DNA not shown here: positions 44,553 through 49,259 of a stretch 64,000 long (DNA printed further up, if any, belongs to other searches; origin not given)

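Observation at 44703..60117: Five-gene operon: type III Mod/Res embedded between two giant helicase-nucleases and an AbiH/SIR2-like gene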

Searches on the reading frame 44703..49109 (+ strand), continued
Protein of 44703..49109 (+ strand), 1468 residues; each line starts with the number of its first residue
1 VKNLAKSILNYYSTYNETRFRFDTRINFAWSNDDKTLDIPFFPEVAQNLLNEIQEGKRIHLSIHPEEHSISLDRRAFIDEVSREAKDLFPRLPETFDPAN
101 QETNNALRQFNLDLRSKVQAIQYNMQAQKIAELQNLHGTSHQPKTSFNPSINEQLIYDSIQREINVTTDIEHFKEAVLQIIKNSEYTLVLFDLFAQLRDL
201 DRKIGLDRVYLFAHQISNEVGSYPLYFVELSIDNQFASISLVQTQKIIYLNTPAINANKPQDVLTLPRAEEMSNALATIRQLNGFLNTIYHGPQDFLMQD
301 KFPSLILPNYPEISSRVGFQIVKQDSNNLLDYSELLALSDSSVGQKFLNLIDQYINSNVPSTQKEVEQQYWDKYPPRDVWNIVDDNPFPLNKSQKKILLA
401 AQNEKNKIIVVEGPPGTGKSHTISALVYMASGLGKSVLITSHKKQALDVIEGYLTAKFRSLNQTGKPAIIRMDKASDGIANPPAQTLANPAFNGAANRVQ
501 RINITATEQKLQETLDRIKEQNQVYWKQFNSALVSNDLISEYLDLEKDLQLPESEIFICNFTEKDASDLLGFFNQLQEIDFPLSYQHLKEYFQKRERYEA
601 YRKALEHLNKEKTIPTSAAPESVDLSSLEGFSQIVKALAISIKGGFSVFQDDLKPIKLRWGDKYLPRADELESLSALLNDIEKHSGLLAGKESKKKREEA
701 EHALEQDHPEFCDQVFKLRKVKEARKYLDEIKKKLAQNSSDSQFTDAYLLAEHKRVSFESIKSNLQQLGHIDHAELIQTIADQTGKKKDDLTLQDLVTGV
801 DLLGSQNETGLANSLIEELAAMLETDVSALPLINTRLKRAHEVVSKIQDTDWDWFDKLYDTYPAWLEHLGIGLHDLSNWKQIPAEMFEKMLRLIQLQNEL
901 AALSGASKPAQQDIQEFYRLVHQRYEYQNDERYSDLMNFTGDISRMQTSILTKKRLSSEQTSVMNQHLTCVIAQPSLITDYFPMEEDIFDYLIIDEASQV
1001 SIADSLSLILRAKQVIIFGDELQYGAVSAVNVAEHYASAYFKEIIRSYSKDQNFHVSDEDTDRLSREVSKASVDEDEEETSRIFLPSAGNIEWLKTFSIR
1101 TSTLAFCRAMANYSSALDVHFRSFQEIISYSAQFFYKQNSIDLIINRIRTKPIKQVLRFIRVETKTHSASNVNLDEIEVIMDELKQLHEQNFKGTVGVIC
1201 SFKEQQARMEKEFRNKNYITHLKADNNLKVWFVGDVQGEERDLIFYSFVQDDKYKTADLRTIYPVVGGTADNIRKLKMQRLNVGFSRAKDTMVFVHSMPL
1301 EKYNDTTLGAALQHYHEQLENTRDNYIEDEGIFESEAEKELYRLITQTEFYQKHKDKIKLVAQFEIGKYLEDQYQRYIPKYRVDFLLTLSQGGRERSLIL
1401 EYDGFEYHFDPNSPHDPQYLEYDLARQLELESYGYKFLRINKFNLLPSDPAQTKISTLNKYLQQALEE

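Call 46: search_protein_families(library=pfam, proteins=[L097:11918-13456:+, L147:623-1777:+, L091:4540-5100:+, L096:14535-15566:+, L104:19212-20738:+, L100:10752-13022:+], max_evalue=0.001)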
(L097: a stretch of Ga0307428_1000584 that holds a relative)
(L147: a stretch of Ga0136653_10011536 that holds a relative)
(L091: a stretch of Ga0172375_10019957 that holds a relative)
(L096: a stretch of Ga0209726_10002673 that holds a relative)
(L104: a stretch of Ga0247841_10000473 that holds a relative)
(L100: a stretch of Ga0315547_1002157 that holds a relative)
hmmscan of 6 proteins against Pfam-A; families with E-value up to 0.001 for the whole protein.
L097:11918-13456:+ (512 aa): 4 families
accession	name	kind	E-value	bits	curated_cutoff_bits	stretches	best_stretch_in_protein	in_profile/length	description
PF13749.12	HATPase_c_4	-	1.4e-21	76.7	26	1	300-387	1-89/89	Putative ATP-dependent DNA helicase recG C-terminal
PF21247.3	Fic-like_C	-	3.8e-20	72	27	1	445-497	12-64/64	Filamentation induced by cAMP protein Fic-like, C-terminal domain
PF04326.19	SLFN_AlbA_2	-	4.7e-20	72.7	25.3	1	14-123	1-117/118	Schlafen, AlbA_2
PF14947.12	HTH_45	-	9.2e-06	26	25.5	1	435-508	6-70/77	Winged helix-turn-helix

L147:623-1777:+ (384 aa): 2 families
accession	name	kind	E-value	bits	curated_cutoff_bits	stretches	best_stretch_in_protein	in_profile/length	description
PF06250.17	YhcG_C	-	1.3e-47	162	32.5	1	209-359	3-156/157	YhcG PDDEXK nuclease domain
PF17761.7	DUF1016_N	-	1.6e-47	161.5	32.8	1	45-180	2-137/137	DUF1016 N-terminal domain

L091:4540-5100:+ (186 aa): 2 families
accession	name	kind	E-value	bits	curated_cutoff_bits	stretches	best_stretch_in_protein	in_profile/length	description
PF10543.14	ORF6N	-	1.4e-36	125.1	27.8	1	18-102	1-86/86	ORF6N domain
PF09669.15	Phage_pRha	-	0.0002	22.3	29.9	0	33-124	5-91/91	Phage regulatory protein Rha (Phage_pRha)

L096:14535-15566:+ (343 aa): 3 families
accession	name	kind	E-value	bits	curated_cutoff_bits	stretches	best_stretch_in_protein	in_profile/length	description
PF02661.23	Fic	-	2.6e-23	83.1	24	1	101-205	2-93/93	Fic/DOC family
PF13784.11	Fic_N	-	0.0005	20.5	26.7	0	42-90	30-77/82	Fic/DOC family N-terminal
PF08279.18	HTH_11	-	0.00087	19.6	25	0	286-337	1-53/55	HTH domain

L104:19212-20738:+ (508 aa): 2 families
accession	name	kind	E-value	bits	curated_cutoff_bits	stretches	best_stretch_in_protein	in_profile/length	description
PF11074.14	DUF2779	-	5.8e-39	133.7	23.3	1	307-432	1-126/126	Domain of unknown function(DUF2779)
PF01930.23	Cas_Cas4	-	1.1e-05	26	22.7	1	100-186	53-134/160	Domain of unknown function DUF83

L100:10752-13022:+ (756 aa): 2 families
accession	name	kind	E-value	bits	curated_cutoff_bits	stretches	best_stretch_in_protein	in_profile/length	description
PF03235.19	GmrSD_N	-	8.8e-32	111.3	33.2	1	16-227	4-195/199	GmrSD restriction endonuclease, N-terminal domain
PF04326.19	SLFN_AlbA_2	-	3.7e-18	66.6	25.3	1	607-737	1-117/118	Schlafen, AlbA_2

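Call 51: search_dna_similar(query=window:44703-49109:+, collection=plasmids, mode=protein, max_rows=15, max_evalue=1e-20)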
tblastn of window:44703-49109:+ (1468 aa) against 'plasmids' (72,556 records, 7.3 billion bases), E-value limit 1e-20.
Records with a match: 1; places in all: 1; records where one place covers at least 80% of the query: 0.
Best place of each record, by identity: <60% 1.
By first word of the organism name: Priestia 1.
By predicted mobility (MOB-suite, as given by PLSDB): mobilizable 1.
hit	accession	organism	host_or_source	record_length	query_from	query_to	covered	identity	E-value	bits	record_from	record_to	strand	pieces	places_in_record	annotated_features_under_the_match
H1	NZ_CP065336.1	Priestia megaterium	maize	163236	936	1467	36%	35.4%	2e-74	283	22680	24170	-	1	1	AAA domain-containing protein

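Call 71: list_cluster_members(proteins=[window:44703-49109:+, window:49111-51318:+, window:51315-54185:+, window:54213-55265:+, window:55339-60117:+])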
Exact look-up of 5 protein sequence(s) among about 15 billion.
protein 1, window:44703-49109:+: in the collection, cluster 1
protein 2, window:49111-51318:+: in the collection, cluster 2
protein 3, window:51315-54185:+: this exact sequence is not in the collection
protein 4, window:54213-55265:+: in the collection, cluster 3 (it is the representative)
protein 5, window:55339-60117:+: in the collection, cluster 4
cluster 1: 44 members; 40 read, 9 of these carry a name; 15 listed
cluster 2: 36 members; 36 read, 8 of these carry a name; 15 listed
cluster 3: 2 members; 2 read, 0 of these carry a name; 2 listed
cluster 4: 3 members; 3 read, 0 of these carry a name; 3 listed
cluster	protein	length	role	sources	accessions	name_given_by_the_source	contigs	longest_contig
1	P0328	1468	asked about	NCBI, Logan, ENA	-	-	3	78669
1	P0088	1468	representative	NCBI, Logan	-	-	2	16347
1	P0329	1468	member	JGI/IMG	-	very-short-patch-repair endonuclease/ssRNA-specific RNase YbeY (16S rRNA maturation ...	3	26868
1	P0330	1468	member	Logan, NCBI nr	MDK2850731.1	hypothetical protein [Candidatus Cloacimonadota bacterium]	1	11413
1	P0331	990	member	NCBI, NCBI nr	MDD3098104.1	MAG: AAA domain-containing protein, partial [Candidatus Cloacimonetes bacterium] | AAA domain-containing protein [Candidatus Cloacimonadota bacterium]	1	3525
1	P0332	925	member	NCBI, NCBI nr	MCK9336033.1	MAG: AAA family ATPase, partial [Candidatus Cloacimonetes bacterium] | AAA family ATPase [Candidatus Cloacimonadota bacterium]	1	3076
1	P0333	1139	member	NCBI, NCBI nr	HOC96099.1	MAG TPA: DEAD/DEAH box helicase, partial [Candidatus Cloacimonadota bacterium] | DEAD/DEAH box helicase [Candidatus Cloacimonadota bacterium]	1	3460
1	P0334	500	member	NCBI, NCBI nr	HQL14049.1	MAG TPA: AAA domain-containing protein, partial [Candidatus Cloacimonadota bacterium] | AAA domain-containing protein [Candidatus Cloacimonadota bacterium]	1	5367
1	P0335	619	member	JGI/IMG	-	hypothetical protein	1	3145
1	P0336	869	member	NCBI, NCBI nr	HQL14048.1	MAG TPA: AAA domain-containing protein, partial [Candidatus Cloacimonadota bacterium] | AAA domain-containing protein [Candidatus Cloacimonadota bacterium]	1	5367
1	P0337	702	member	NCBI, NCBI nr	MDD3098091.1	MAG: AAA domain-containing protein, partial [Candidatus Cloacimonetes bacterium] | AAA domain-containing protein [Candidatus Cloacimonadota bacterium]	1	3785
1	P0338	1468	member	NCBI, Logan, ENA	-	-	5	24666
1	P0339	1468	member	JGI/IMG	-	-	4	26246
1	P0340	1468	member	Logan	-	-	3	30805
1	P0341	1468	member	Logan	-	-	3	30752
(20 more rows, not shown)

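Call 77: search_protein_families(library=padloc, proteins=[L117:9290-13855:+, L143:9359-13681:+, L137:3393-7976:+, L157:8966-13402:+, L132:369-5300:+, L111:10001-14305:+], max_evalue=1e-10)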
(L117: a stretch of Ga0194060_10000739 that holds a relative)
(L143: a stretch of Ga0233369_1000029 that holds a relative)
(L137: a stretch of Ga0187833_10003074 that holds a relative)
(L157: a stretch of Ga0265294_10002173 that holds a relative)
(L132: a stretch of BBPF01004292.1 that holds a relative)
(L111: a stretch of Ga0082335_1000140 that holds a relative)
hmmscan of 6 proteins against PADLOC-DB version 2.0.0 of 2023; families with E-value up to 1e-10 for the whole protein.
L117:9290-13855:+ (1521 aa): 5 families
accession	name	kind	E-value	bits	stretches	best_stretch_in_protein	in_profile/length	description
PDLC05009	PDC-S37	-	9.4e-46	154.2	2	952-1281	928-1246/1550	-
PDLC03924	MkoC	-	1.8e-41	140.3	1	960-1260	669-968/1136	-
PDLC03920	MkoA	-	1e-36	124.7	1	960-1233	790-1071/1112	-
PDLC03921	MkoA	-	1.5e-23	80.5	1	957-1231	1292-1560/1607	-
PDLC02194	Hhe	-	1.6e-19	66.7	0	941-1241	1360-1641/1911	-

L143:9359-13681:+ (1440 aa): 5 families
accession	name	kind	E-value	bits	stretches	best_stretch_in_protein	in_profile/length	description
PDLC05009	PDC-S37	-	3.4e-41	139.1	2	919-1204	928-1196/1550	-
PDLC03920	MkoA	-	2.1e-35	120.4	1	928-1203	791-1074/1112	-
PDLC03924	MkoC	-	2.1e-35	120.2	1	927-1202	669-941/1136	-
PDLC03921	MkoA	-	6.5e-22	75.1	1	924-1204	1292-1566/1607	-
PDLC02194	Hhe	-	6.7e-21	71.3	1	908-1204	1360-1637/1911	-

L137:3393-7976:+ (1527 aa): 5 families
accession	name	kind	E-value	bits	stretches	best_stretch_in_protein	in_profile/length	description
PDLC05009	PDC-S37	-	4.5e-43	145.3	2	936-1273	928-1253/1550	-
PDLC03920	MkoA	-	7.3e-37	125.2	1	425-1218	611-1072/1112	-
PDLC03924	MkoC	-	7.2e-34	115.1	1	940-1219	665-941/1136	-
PDLC03921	MkoA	-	2.2e-24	83.3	1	945-1216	1296-1561/1607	-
PDLC02194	Hhe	-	1.2e-20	70.4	1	925-1221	1360-1637/1911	-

L157:8966-13402:+ (1478 aa): 5 families
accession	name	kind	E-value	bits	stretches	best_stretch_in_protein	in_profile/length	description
PDLC05009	PDC-S37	-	1.3e-67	226.6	2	1038-1459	929-1356/1550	-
PDLC03924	MkoC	-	1.4e-34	117.4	1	1046-1343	670-975/1136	-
PDLC02194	Hhe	-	1.4e-34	116.7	2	1046-1441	1380-1781/1911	-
PDLC03920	MkoA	-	1.2e-31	107.9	1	1042-1313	787-1079/1112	-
PDLC03921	MkoA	-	1e-16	57.9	1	1046-1312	1296-1569/1607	-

L132:369-5300:+ (1643 aa): 5 families
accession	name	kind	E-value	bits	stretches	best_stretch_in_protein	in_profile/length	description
PDLC05009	PDC-S37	-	1.7e-38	130.2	1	458-1398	296-1196/1550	-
PDLC03920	MkoA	-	1.7e-33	114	2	1123-1394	791-1071/1112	-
PDLC03924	MkoC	-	1.1e-32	111.2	1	1122-1393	669-938/1136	-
PDLC02194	Hhe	-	8.6e-17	57.7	0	1103-1398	1360-1637/1911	-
PDLC03921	MkoA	-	1.7e-16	57.2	0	447-676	1026-1234/1607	-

L111:10001-14305:+ (1434 aa): 5 families
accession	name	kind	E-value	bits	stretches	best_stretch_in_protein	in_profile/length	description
PDLC05009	PDC-S37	-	1e-31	107.7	1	929-983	918-972/1550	-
PDLC03920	MkoA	-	8.3e-31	105.1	1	428-1264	616-1081/1112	-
PDLC03924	MkoC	-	1.2e-29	101.1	1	947-1263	669-948/1136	-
PDLC02194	Hhe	-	2e-19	66.4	0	923-988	1355-1420/1911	-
PDLC03921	MkoA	-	2.2e-15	53.5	0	1152-1292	1478-1602/1607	-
